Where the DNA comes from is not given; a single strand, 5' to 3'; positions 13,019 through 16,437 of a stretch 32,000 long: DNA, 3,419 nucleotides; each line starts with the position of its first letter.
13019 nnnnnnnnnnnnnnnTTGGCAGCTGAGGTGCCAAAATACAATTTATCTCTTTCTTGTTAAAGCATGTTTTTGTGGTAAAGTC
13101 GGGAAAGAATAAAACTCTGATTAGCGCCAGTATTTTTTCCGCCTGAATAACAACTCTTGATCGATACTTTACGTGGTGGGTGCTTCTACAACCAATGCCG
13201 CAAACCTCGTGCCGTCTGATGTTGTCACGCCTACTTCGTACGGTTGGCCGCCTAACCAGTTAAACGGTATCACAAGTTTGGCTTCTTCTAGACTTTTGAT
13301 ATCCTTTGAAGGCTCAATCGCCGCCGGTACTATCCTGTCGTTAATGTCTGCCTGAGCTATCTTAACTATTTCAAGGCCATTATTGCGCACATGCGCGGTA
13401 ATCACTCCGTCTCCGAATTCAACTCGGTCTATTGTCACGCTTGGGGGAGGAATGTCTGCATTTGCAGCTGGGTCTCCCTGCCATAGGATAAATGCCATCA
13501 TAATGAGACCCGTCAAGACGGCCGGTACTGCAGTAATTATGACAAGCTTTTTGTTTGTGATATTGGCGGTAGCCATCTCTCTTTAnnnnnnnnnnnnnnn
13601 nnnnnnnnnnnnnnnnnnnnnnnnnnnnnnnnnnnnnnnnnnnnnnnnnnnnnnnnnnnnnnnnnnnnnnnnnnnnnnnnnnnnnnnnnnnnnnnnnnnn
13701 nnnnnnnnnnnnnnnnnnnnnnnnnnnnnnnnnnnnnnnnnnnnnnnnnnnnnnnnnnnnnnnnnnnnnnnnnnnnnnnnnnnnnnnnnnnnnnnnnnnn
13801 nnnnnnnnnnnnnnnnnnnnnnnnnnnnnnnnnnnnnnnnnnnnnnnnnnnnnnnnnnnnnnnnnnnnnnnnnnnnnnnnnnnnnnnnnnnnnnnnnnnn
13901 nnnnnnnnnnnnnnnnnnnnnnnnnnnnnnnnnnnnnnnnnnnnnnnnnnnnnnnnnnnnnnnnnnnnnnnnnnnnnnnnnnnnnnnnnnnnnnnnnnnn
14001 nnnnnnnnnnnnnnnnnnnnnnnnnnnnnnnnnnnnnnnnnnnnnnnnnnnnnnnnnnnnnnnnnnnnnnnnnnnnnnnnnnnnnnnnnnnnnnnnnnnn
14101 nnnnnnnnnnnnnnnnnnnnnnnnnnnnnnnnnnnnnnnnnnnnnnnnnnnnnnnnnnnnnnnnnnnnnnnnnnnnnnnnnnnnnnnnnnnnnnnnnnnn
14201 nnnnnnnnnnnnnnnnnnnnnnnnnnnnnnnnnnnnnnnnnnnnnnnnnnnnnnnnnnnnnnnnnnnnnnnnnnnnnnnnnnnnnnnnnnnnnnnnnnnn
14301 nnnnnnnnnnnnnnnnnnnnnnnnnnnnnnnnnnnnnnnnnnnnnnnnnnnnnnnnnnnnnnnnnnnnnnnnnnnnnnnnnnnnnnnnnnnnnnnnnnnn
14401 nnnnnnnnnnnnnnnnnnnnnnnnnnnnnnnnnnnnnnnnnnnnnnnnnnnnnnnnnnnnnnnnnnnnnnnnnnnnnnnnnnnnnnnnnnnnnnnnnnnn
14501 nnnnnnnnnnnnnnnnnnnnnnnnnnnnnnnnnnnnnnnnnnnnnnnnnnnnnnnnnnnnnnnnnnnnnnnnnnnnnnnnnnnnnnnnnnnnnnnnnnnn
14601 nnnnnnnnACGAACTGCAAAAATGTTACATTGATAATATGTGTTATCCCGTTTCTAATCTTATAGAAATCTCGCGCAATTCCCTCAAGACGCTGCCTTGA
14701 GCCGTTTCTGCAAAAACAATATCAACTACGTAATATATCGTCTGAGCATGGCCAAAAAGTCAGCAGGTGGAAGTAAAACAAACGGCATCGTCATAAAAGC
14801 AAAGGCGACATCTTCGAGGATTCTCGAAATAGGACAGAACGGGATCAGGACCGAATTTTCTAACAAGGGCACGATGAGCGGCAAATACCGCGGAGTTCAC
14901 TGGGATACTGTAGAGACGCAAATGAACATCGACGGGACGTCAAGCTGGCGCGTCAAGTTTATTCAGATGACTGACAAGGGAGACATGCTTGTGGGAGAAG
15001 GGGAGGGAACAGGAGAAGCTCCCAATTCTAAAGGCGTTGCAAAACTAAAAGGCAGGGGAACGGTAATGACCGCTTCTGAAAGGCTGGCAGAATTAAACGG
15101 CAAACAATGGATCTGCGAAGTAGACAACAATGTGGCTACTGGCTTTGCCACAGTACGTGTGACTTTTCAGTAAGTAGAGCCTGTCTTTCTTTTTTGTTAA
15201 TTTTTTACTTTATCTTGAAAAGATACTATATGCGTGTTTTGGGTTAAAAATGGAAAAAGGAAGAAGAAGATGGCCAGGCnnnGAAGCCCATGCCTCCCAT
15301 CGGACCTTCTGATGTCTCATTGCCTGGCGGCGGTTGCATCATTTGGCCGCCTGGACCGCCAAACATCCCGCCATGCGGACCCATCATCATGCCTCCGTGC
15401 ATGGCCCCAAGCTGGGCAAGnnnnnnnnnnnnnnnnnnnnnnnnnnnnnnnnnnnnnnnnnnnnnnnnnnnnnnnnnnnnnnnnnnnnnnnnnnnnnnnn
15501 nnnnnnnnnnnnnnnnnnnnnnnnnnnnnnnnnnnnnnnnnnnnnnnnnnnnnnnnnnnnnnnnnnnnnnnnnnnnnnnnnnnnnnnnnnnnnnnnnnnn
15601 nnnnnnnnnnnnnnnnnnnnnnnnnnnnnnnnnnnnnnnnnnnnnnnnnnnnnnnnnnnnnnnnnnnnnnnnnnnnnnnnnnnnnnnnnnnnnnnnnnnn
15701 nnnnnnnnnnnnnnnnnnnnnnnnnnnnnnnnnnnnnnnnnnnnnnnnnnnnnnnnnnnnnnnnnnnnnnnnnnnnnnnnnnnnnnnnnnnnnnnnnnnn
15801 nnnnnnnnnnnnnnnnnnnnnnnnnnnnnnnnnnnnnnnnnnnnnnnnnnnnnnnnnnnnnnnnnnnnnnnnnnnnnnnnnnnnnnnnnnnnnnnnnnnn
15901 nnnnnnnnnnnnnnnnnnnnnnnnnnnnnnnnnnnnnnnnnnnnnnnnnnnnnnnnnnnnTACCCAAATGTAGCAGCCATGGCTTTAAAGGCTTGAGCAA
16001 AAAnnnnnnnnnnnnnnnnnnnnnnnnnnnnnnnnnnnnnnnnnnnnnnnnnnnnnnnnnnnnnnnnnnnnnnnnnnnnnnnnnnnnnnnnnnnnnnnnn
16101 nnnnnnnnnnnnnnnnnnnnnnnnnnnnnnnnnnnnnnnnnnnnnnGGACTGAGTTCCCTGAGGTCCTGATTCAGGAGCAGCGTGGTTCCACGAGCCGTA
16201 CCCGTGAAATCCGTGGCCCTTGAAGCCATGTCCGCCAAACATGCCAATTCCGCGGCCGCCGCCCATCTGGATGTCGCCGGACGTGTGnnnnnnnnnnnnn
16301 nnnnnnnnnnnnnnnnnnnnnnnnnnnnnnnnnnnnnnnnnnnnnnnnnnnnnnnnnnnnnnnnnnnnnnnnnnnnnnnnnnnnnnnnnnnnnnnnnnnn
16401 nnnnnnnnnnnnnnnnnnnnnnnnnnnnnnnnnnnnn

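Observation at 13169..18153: Cluster of PepSY-like secreted paralogs with Met/His/Gly-rich tails next to a NirK-like copper protein: candidate extracellular copper-handling set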

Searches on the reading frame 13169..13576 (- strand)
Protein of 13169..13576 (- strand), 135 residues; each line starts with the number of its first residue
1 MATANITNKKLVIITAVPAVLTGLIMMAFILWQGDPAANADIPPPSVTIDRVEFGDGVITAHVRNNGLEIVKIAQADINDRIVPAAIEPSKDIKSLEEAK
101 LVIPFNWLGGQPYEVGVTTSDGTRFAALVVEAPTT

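Call 3: search_protein_families(library=pfam, max_evalue=0.1, proteins=[window:13169-13576:-])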
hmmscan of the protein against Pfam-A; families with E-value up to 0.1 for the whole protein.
window:13169-13576:- (135 aa): 0 families

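Call 54: search_protein_families(library=ncbifam, max_evalue=0.1, proteins=[window:13169-13576:-])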
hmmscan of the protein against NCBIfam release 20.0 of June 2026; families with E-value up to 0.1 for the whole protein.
window:13169-13576:- (135 aa): 0 families

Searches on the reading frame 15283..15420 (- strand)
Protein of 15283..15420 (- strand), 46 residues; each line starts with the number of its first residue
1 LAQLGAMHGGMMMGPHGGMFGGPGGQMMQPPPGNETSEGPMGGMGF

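Call 60: search_solved_structures(query=window:15283-15420:-, max_evalue=10, show_alignments=3)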
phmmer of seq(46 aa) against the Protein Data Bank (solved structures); distinct sequences matched with E-value up to 10: 0.

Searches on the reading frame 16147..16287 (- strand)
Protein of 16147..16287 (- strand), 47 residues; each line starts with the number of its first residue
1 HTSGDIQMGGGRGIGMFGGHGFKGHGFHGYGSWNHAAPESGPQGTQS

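Call 61: search_solved_structures(query=window:16147-16287:-, max_evalue=10, show_alignments=3)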
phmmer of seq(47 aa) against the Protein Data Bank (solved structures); distinct sequences matched with E-value up to 10: 3.
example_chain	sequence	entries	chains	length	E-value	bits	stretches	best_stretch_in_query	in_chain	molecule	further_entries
7pvp_A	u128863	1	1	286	0.41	14.7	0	10-35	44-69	SAKe6BC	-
3vup_A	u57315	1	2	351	7.2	10.8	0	6-39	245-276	Beta-1,4-mannanase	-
1yox_A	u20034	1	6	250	7.7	10.7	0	5-38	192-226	hypothetical protein PA3696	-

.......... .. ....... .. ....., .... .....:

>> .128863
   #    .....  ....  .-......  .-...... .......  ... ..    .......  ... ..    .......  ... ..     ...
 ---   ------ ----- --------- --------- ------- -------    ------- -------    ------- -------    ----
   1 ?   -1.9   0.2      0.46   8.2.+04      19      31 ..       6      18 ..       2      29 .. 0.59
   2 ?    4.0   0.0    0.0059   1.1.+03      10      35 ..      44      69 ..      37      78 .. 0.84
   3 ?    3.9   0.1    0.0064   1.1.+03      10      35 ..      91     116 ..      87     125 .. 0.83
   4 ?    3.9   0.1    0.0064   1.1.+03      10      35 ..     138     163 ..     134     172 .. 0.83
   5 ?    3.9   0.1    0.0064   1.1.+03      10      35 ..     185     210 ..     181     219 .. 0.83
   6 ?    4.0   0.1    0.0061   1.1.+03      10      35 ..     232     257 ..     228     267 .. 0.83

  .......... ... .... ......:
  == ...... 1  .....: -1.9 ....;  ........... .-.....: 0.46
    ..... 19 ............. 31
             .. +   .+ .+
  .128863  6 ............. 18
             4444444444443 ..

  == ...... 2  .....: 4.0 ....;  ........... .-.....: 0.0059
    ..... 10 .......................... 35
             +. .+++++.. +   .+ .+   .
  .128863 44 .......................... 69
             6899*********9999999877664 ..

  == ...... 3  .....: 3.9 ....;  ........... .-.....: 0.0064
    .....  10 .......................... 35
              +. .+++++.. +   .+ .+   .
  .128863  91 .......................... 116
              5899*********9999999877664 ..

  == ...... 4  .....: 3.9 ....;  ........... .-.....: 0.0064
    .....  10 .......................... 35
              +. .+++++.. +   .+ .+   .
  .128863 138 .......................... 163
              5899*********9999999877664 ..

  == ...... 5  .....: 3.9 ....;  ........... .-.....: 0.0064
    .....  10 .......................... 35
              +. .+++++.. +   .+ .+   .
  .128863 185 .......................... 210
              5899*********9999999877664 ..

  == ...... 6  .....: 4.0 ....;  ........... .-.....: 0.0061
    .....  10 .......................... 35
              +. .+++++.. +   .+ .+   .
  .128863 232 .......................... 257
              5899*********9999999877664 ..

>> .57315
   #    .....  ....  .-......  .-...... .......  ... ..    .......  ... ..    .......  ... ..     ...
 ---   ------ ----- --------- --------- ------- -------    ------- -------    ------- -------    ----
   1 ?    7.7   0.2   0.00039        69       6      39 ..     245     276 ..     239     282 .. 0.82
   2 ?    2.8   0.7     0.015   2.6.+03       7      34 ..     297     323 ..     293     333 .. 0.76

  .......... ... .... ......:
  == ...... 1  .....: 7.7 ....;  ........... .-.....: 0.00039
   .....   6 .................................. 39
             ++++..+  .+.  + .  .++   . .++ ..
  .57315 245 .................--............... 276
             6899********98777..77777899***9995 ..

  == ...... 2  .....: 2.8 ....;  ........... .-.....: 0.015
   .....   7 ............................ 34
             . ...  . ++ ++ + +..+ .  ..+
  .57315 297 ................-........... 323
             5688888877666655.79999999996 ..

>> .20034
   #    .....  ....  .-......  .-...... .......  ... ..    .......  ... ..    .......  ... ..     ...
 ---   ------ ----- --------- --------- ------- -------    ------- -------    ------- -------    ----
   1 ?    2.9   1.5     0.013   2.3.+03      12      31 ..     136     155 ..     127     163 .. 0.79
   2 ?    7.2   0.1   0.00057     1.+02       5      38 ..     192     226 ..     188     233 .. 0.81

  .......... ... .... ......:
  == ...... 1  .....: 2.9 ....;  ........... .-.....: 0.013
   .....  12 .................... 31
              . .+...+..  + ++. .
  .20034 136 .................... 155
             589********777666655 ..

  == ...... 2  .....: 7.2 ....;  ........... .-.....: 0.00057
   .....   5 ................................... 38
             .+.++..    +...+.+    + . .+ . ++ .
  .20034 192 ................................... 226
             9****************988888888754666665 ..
